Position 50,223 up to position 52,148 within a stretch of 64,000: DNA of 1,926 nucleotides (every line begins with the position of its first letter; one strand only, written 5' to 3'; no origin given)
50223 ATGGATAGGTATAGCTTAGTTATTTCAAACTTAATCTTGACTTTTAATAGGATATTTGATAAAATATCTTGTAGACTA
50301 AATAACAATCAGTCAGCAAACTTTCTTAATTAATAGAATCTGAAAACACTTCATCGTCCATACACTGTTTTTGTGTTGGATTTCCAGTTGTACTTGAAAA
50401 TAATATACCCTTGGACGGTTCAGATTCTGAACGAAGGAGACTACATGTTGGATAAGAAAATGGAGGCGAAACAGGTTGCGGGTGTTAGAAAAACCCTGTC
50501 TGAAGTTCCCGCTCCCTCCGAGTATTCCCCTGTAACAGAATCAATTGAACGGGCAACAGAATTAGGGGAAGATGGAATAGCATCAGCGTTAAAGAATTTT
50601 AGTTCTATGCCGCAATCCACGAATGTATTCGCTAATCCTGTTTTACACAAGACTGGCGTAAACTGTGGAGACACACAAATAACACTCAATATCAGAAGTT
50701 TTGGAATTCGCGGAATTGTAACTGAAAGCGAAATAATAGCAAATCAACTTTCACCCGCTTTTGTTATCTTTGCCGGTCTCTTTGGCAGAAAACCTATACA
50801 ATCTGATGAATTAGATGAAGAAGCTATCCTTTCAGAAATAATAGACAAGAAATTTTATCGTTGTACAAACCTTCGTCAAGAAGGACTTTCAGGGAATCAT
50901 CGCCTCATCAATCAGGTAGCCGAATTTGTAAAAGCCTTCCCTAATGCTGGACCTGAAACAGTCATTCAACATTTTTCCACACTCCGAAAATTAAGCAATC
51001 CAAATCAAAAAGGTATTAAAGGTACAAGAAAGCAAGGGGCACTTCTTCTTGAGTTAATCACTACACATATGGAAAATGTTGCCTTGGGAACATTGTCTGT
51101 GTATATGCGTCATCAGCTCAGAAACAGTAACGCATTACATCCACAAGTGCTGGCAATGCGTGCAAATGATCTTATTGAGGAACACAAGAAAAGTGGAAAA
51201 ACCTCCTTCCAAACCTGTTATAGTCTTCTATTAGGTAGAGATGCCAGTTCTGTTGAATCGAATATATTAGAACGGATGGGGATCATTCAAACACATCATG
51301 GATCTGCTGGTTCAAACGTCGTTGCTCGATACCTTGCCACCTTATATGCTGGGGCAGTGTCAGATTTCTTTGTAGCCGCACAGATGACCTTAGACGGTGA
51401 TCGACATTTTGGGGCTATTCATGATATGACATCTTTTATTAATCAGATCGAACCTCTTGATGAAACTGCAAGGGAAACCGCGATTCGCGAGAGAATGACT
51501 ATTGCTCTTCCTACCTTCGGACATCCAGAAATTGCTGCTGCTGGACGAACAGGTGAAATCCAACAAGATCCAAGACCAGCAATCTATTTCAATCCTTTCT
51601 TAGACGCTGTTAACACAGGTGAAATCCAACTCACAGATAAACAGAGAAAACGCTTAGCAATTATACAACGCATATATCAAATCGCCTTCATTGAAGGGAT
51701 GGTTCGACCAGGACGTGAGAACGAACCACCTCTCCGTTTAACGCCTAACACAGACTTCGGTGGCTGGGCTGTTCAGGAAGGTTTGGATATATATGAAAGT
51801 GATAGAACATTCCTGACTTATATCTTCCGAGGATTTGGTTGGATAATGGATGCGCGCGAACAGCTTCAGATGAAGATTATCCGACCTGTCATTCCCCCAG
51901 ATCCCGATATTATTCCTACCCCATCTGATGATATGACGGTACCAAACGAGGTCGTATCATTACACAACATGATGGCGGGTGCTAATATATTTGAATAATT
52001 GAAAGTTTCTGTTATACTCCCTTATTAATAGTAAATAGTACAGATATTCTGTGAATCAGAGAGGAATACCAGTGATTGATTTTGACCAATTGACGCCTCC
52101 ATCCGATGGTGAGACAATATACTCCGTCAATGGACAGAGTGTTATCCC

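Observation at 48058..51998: Minimal BMC locus (BMC-H + PduP/EutE-like aldehyde dehydrogenase with encapsulation peptide) next to a very divergent citrate-synthase-fold enzyme, icd and mdh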

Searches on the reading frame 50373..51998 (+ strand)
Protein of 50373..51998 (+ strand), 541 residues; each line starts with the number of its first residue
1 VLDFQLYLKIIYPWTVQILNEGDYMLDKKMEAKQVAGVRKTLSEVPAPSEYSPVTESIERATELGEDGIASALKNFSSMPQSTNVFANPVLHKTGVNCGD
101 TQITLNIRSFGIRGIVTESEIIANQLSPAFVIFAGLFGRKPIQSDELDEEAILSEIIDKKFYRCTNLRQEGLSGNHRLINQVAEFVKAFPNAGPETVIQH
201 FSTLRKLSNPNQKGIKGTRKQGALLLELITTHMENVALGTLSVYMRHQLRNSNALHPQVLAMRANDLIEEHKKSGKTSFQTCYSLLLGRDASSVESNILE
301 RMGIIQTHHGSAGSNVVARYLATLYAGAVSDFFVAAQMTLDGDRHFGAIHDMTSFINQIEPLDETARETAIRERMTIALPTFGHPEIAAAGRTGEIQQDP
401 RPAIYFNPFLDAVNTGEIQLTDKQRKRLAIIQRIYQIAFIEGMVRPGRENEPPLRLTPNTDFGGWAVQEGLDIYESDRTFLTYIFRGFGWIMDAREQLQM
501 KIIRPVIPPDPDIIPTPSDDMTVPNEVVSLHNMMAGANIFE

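Call 3: search_protein_families(library=pfam, proteins=[window:50373-51998:+], max_evalue=0.01)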
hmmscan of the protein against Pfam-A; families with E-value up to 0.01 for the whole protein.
window:50373-51998:+ (541 aa): 1 family
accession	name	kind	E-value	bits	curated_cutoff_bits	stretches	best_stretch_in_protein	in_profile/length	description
PF00285.26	Citrate_synt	-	5.2e-11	42.6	27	1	177-505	69-356/357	Citrate synthase, C-terminal domain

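Call 4: search_protein_families(library=ncbifam, proteins=[window:50373-51998:+], max_evalue=0.01)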
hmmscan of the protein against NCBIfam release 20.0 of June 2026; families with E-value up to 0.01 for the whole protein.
window:50373-51998:+ (541 aa): 3 families
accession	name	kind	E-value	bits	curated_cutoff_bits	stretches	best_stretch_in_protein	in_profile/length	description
NF010639.0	PRK14036.1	equivalog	0.0014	17.4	502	1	285-505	163-360/379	citrate synthase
NF010638.0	PRK14035.1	equivalog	0.0015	17.4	572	0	285-366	160-240/372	citrate synthase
NF004868.0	PRK06224.1-5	subfamily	0.0024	17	193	1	259-385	17-150/260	citryl-CoA lyase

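Call 6: find_homologous_proteins(query=window:50442-51998:+)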
Query window:50442-51998:+ (518 aa): 633 proteins with E <= 0.001 among 8000 candidates; the best 120 are listed.
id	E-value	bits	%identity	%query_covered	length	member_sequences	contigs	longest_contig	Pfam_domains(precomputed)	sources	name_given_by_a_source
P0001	0.0e+0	1145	98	100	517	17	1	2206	PF00285.27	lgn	-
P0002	0.0e+0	1113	95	100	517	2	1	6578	PF00285.27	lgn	-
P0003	0.0e+0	1022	89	100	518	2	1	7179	PF00285.27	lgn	-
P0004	1.3e-289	979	84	100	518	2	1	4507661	PF00285.27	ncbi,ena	-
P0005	9.6e-289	976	84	100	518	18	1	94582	PF00285.27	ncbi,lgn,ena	-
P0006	9.3e-287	969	83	100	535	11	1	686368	PF00285.27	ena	-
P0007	3.1e-285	964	81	100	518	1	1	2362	PF00285.27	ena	-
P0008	5.4e-285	964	81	100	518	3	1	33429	PF00285.27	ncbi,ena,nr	ncbi:hypothetical protein F4X73_03075 [Candidatus Poribacteria bacterium]|nr:hypothetical protein [C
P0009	1.5e-284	962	81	100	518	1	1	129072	PF00285.27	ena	-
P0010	1.9e-284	962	81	100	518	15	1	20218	PF00285.27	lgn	-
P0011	5.5e-284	960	81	100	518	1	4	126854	PF00285.27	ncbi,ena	-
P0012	1.0e-283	959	81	100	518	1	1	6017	PF00285.27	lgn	-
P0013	4.4e-282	954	80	100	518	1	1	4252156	PF00285.27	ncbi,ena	-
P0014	6.7e-281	950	82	100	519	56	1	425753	PF00285.27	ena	-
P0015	3.1e-280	948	80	100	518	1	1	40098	PF00285.27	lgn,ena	-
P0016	2.5e-279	945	81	100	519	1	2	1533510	PF00285.27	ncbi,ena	-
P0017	4.2e-278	941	80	100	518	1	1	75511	PF00285.27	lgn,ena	-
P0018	7.7e-278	940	80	100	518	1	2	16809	PF00285.27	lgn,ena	-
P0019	2.0e-277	939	80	100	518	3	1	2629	PF00285.27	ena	-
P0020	1.0e-275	933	80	100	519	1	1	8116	PF00285.27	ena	-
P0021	1.3e-275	933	80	100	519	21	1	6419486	PF00285.27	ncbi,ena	-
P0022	4.4e-275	931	80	100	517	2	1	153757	PF00285.27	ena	-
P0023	4.6e-275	931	79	100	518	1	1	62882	PF00285.27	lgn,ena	-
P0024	2.1e-274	929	80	100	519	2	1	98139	PF00285.27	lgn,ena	-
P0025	6.3e-274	927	79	100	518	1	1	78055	PF00285.27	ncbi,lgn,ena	-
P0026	8.2e-274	927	79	100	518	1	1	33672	PF00285.27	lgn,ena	-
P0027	8.6e-274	927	79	100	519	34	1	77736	PF00285.27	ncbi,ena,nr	ncbi:MAG: hypothetical protein OXI43_07785 [Candidatus Poribacteria bacterium]|nr:hypothetical prote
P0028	1.0e-272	923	79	100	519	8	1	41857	PF00285.27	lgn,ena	-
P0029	1.5e-272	922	78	100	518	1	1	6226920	PF00285.27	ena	-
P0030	1.7e-272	922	78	100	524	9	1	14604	PF00285.27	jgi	-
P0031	5.6e-272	921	78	99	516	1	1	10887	PF00285.27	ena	-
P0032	8.3e-272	920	77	100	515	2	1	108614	PF00285.27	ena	-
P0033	9.3e-272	920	78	100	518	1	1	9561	PF00285.27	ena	-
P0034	1.1e-270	916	78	100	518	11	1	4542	PF00285.27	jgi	jgi:hypothetical protein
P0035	2.2e-270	915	78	100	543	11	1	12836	PF00285.27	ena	-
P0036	7.1e-270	914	82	93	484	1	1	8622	PF00285.27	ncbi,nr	ncbi:hypothetical protein F4225_12980, partial [Candidatus Poribacteria bacterium]|nr:hypothetical p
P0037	6.0e-269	911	77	99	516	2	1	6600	PF00285.27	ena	-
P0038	1.5e-268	909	77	100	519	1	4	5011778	PF00285.27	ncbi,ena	-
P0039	1.9e-267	906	76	100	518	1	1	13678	PF00285.27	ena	-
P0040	2.2e-267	905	82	92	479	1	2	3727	PF00285.27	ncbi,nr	ncbi:hypothetical protein F4083_04365 [Candidatus Poribacteria bacterium]|nr:hypothetical protein [C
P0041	4.5e-267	904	78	99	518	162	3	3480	PF00285.27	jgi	jgi:hypothetical protein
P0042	1.3e-266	903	76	99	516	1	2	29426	PF00285.27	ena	-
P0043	2.5e-266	902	76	100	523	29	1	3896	PF00285.27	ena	-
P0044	5.2e-266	901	76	100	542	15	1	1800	PF00285.27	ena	-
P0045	6.4e-266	901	76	99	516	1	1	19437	PF00285.27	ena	-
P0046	1.1e-265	900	77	100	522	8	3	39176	PF00285.27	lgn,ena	-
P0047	1.3e-265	900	76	99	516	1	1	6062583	PF00285.27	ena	-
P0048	1.8e-265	899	76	99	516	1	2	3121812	PF00285.27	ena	-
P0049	4.9e-265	898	76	99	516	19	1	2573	PF00285.27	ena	-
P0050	8.9e-265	897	76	99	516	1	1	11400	PF00285.27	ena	-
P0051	4.2e-264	895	76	100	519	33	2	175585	PF00285.27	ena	-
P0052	4.4e-264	895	75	99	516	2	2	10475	PF00285.27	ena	-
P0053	1.8e-262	889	76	100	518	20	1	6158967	PF00285.27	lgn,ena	-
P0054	3.2e-262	888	76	99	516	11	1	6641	PF00285.27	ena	-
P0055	3.5e-262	888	75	100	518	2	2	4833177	PF00285.27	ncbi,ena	-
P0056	4.1e-262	888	76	100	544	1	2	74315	PF00285.27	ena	-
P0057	7.9e-262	887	76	100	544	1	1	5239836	PF00285.27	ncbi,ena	-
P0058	8.7e-262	887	76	99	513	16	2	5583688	PF00285.27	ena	-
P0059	1.5e-261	886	76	100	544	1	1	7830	PF00285.27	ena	-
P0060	1.5e-261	886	76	100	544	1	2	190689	PF00285.27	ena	-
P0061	2.1e-261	886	75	99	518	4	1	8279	PF00285.27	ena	-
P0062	1.1e-260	883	76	99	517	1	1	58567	PF00285.27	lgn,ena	-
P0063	2.1e-259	879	74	99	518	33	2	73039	PF00285.27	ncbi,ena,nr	ncbi:MAG: hypothetical protein OXN25_21700 [Candidatus Poribacteria bacterium]|nr:hypothetical prote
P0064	3.6e-259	878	75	99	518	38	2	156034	PF00285.27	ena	-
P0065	4.2e-259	878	75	99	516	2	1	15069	PF00285.27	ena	-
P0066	7.1e-259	877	76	99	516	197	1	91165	PF00285.27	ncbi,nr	ncbi:hypothetical protein C6503_26040 [Candidatus Poribacteria bacterium]|nr:MAG: hypothetical prote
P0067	6.0e-258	874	75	100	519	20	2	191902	PF00285.27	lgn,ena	-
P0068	1.7e-257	873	74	100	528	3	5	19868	PF00285.27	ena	-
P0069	4.1e-257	872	75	99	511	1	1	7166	PF00285.27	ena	-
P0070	1.1e-256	870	75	99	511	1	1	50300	PF00285.27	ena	-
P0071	1.1e-256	870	74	99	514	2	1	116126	PF00285.27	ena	-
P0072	1.7e-256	870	74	99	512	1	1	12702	PF00285.27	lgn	-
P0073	3.7e-256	868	74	99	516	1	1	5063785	PF00285.27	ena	-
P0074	4.7e-256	868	74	99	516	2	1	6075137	PF00285.27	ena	-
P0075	1.0e-255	867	74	99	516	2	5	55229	PF00285.27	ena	-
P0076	1.6e-255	866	74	99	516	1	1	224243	PF00285.27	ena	-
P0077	1.6e-255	866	74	99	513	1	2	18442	PF00285.27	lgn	-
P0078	1.8e-255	866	74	99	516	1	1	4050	PF00285.27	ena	-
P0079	2.8e-255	866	73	99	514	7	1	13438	PF00285.27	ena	-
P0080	7.2e-254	861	74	100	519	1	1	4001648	PF00285.27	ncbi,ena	-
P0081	1.1e-253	860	74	99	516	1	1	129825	PF00285.27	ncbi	-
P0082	3.7e-253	858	73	100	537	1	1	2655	PF00285.27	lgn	-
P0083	1.1e-249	847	72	99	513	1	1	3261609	PF00285.27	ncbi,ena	-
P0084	2.3e-212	724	62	100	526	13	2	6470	PF00285.27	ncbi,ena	-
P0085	1.4e-202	692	60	100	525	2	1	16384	PF00285.27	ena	-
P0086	1.0e-201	689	59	100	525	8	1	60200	PF00285.27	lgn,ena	-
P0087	5.4e-201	686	59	100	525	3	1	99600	PF00285.27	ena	-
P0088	1.5e-200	685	60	100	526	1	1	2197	PF00285.27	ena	-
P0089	5.3e-200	683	59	100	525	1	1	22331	PF00285.27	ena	-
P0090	8.9e-200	682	60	98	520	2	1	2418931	PF00285.27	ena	-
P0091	2.2e-199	681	60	98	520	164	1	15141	PF00285.27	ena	-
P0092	4.9e-199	680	59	100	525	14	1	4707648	PF00285.27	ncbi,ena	-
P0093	6.8e-199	680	60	98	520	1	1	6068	PF00285.27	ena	-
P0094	9.6e-199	679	61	98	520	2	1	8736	PF00285.27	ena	-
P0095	2.0e-198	678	58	100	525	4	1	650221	PF00285.27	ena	-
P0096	2.0e-198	678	61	98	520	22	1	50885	PF00285.27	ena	-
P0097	3.0e-198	677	60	98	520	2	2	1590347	PF00285.27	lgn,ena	-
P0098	8.1e-198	676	59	98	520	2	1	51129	PF00285.27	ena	-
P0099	1.3e-197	675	59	98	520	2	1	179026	PF00285.27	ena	-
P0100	1.0e-196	672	59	98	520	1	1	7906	PF00285.27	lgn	-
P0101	1.2e-196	672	59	98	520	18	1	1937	PF00285.27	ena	-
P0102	2.7e-196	671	60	98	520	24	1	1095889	PF00285.27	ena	-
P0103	5.7e-196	670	60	98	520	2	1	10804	PF00285.27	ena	-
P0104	2.0e-195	668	58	100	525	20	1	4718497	PF00285.27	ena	-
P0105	2.0e-195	668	59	100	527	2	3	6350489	PF00285.27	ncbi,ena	-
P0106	6.0e-195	667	60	98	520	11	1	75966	PF00285.27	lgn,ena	-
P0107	1.8e-194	665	60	98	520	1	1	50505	PF00285.27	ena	-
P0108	6.4e-194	663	56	99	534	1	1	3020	PF00285.27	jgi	jgi:hypothetical protein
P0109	6.5e-194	663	59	97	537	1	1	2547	PF00285.27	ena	-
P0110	2.9e-192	658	57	98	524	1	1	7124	PF00285.27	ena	-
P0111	1.0e-189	649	56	100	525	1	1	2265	PF00285.27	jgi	-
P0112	1.1e-189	649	57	100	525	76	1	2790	PF00285.27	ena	-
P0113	1.9e-189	648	56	100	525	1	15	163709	PF00285.27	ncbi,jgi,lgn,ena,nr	ncbi:hypothetical protein CMK22_10580 [Candidatus Poribacteria bacterium]|nr:hypothetical protein [C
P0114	5.1e-189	647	57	100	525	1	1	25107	PF00285.27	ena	-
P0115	6.4e-189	647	56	100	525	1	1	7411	PF00285.27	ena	-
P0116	8.1e-189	646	56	100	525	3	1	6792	PF00285.27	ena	-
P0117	8.5e-189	646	56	100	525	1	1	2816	PF00285.27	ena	-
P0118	1.0e-188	646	56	100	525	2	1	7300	PF00285.27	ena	-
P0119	9.5e-188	643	57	100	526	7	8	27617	PF00285.27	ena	-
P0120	1.6e-187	642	56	100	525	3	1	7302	PF00285.27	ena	-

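Call 8: find_encoding_contigs(protein=P0113, flank=10000, max_places=3)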
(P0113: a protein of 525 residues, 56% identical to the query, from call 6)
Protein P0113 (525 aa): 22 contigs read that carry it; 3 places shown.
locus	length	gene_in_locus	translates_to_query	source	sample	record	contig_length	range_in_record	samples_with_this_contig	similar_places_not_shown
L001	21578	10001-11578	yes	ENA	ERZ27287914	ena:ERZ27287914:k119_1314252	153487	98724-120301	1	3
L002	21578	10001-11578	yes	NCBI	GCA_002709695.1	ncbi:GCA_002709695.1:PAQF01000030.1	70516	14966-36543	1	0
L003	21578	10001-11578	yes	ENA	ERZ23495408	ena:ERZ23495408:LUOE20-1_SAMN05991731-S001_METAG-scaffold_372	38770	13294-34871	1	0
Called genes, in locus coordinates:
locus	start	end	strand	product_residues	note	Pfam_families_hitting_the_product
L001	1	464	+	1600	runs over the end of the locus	PF13860:FlgD_ig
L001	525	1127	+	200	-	PF07719:TPR_2 (faint), PF13428:TPR_14 (faint), PF00515:TPR_1 (faint), PF13181:TPR_8 (faint), PF13414:TPR_11 (faint), PF13432:TPR_16 (faint), PF13424:TPR_12 (faint), PF14559:TPR_19 (faint)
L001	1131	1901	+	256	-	-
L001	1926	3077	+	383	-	PF00226:DnaJ, PF01556:DnaJ_C, PF00684:DnaJ_CXXCXGXG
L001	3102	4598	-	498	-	PF14691:Fer4_20, PF03486:HI0933_like (faint), PF07992:Pyr_redox_2, PF00070:Pyr_redox, PF01266:DAO (weak), PF01593:Amino_oxidase (weak), PF13450:NAD_binding_8, PF07992:Pyr_redox_2, +2 more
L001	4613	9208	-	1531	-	PF00310:GATase_2, PF04898:Glu_syn_central, PF01645:Glu_synthase, PF01493:GXGXG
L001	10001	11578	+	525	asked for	PF00285:Citrate_synt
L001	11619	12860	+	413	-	PF00180:Iso_dh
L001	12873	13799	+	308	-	PF00056:Ldh_1_N, PF03721:UDPG_MGDP_dh_N (weak), PF02866:Ldh_1_C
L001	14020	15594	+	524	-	PF02538:Hydantoinase_B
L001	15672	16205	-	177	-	PF06439:3keto-disac_hyd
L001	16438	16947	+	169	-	-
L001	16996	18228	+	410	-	PF16317:Glyco_hydro_99 (faint), PF14307:Glyco_tran_WbsX (weak), PF03659:Glyco_hydro_71 (faint)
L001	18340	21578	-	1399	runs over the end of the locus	PF00669:Flagellin_N, PF00700:Flagellin_C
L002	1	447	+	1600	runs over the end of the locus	PF13860:FlgD_ig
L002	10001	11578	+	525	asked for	PF00285:Citrate_synt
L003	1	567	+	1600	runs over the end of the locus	PF13860:FlgD_ig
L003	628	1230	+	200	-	PF07719:TPR_2 (faint), PF13428:TPR_14 (faint), PF00515:TPR_1 (faint), PF13181:TPR_8 (faint), PF13414:TPR_11 (faint), PF13432:TPR_16 (faint), PF13424:TPR_12 (faint), PF14559:TPR_19 (faint)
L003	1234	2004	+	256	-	-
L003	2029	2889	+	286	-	PF00226:DnaJ, PF01556:DnaJ_C, PF00684:DnaJ_CXXCXGXG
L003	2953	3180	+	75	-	PF01556:DnaJ_C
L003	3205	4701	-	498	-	PF14691:Fer4_20, PF03486:HI0933_like (faint), PF07992:Pyr_redox_2, PF00070:Pyr_redox, PF01266:DAO (weak), PF01593:Amino_oxidase (weak), PF13450:NAD_binding_8, PF07992:Pyr_redox_2, +2 more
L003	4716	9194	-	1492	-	PF00310:GATase_2, PF04898:Glu_syn_central, PF01645:Glu_synthase, PF01493:GXGXG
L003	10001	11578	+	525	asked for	PF00285:Citrate_synt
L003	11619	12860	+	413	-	PF00180:Iso_dh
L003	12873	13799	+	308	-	PF00056:Ldh_1_N, PF03721:UDPG_MGDP_dh_N (weak), PF02866:Ldh_1_C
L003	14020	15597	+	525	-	PF02538:Hydantoinase_B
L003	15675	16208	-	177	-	PF06439:3keto-disac_hyd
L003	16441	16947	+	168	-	-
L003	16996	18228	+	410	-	PF16317:Glyco_hydro_99 (faint), PF14307:Glyco_tran_WbsX (weak), PF03659:Glyco_hydro_71 (faint)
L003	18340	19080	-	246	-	PF00700:Flagellin_C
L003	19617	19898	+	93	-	-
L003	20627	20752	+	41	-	-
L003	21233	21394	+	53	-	-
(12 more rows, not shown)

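Call 9: find_encoding_contigs(protein=P0083, flank=10000, max_places=2)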
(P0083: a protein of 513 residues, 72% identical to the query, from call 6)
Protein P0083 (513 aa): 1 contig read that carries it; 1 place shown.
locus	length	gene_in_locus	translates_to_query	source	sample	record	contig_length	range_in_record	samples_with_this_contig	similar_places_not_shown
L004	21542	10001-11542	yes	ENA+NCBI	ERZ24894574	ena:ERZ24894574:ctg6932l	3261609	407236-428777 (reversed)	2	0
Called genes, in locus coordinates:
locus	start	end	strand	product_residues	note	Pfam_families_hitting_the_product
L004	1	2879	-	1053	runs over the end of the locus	PF00580:UvrD-helicase, PF04851:ResIII (faint), PF13086:AAA_11 (weak), PF13245:AAA_19, PF13361:UvrD_C, PF00929:RNase_T, PF13361:UvrD_C, PF13538:UvrD_C_2, +1 more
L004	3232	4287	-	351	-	PF17396:DUF1611_N, PF07755:DUF1611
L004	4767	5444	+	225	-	PF00730:HhH-GPD, PF00633:HHH (weak)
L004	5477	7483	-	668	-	PF22745:Nlig-Ia, PF01653:DNA_ligase_aden, PF03120:OB_DNA_ligase, PF03119:DNA_ligase_ZBD (weak), PF14520:HHH_5 (faint), PF12826:HHH_2, PF00533:BRCT, PF12738:PTCB-BRCT (weak)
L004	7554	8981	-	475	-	PF00171:Aldedh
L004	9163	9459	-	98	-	PF00936:BMC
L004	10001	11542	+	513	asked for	PF00285:Citrate_synt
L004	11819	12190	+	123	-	-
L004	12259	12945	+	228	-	PF05685:Uma2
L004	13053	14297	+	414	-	PF00180:Iso_dh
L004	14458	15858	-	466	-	PF01425:Amidase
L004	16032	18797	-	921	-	PF00932:LTD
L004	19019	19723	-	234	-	PF02086:MethyltransfD12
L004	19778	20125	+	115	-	-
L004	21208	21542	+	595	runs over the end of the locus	PF07973:tRNA_SAD, PF00587:tRNA-synt_2b, PF03129:HGTP_anticodon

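Call 12: search_solved_structures(query=window:50442-51998:+, max_evalue=1, show_alignments=2)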
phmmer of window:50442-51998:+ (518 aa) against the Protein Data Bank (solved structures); distinct sequences matched with E-value up to 1: 2.
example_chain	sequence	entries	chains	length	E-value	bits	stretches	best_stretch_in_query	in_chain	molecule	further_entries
2c6x_A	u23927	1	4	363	0.013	17.3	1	256-361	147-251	CITRATE SYNTHASE 1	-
6hxp_A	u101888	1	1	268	0.028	16.2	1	253-361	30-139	Citryl-CoA lyase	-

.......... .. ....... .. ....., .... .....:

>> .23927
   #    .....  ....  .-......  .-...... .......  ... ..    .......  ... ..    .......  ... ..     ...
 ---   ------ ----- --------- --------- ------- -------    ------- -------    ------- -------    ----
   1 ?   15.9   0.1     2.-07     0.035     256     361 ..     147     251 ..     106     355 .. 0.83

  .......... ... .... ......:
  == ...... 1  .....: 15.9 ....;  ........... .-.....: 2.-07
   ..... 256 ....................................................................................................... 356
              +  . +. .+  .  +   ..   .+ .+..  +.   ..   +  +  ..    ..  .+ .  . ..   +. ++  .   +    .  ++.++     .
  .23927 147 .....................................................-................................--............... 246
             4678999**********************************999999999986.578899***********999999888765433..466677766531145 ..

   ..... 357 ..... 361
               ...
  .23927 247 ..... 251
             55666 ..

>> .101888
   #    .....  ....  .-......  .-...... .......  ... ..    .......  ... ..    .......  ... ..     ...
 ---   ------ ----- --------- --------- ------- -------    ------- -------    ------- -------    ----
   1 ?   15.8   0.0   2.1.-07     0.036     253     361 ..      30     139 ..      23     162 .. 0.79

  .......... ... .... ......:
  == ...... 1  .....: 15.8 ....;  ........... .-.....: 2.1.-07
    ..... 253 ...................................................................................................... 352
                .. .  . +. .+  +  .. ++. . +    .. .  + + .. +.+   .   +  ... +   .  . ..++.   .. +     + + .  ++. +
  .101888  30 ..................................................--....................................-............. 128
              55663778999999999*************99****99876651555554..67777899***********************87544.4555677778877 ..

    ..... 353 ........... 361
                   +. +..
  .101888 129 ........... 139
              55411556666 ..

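Call 17: search_protein_representatives(protein=window:50442-51998:+)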
Query: 518 residues. Proteins with E-value up to 0.001 (for the whole library): 72; up to 1e-10: 50; up to 1e-30: 18. The best 72 are listed.
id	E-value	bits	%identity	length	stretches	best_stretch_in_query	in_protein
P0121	4.8e-182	622.3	56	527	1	12-513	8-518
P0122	1.8e-131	455.5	48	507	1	19-517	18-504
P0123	4.4e-116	404.8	55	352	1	175-517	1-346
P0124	2.9e-113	395.5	46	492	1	18-515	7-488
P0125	2.7e-66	240.6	47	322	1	18-340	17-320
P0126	4.6e-65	236.5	52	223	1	294-517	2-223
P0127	1.4e-60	221.7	49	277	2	164-369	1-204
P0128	2.0e-60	221.2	68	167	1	29-188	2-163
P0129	2.5e-55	204.4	64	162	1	4-157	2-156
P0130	2.2e-47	178.2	51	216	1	10-189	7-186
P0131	7.2e-46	173.2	57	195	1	240-394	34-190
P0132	4.0e-45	170.7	46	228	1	21-229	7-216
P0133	5.4e-43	163.7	50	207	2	382-466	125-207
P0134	2.4e-40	155.0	80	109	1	279-379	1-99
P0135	2.0e-34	135.4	46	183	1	12-190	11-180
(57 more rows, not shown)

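Call 18: find_encoding_contigs(protein=P0122, flank=10000, max_places=3)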
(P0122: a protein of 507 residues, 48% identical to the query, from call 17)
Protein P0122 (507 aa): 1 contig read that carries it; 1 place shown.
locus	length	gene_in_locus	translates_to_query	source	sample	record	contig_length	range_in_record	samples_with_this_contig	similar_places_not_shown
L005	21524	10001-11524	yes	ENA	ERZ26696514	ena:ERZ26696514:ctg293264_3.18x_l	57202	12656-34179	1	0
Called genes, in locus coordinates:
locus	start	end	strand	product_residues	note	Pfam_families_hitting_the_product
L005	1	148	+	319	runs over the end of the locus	PF01595:CNNM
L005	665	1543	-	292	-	-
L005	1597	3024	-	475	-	PF00036:EF-hand_1 (faint), PF13202:EF-hand_5 (faint), PF13405:EF-hand_6 (faint), PF13499:EF-hand_7 (faint), PF13833:EF-hand_8 (faint)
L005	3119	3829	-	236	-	PF03958:Secretin_N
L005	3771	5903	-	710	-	PF03958:Secretin_N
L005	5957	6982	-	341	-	PF00089:Trypsin, PF13365:Trypsin_2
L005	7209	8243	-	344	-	PF00762:Ferrochelatase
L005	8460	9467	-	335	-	-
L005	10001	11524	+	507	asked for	PF00285:Citrate_synt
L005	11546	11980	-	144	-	PF13279:4HBT_2 (weak), PF03061:4HBT (weak)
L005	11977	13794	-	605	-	PF17773:UPF0176_N, PF00581:Rhodanese, PF00849:PseudoU_synth_2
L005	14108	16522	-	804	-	PF09423:PhoD (weak)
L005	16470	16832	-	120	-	-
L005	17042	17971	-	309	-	PF00561:Abhydrolase_1, PF12697:Abhydrolase_6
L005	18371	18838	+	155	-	-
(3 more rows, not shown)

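Call 19: find_encoding_contigs(protein=P0124, flank=10000, max_places=3)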
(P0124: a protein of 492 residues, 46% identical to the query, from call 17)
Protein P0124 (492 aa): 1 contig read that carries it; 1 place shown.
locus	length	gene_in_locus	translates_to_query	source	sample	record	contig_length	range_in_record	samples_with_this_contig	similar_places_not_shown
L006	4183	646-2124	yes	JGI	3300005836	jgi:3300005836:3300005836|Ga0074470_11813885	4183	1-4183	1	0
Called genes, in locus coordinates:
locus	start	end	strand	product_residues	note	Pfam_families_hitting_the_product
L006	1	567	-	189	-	?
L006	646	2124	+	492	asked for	PF00285:Citrate_synt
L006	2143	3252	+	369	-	PF27096:UvrC_M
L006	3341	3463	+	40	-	-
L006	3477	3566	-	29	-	-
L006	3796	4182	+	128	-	PF22751:DUF488-N3a, PF22752:DUF488-N3i, PF04343:DUF488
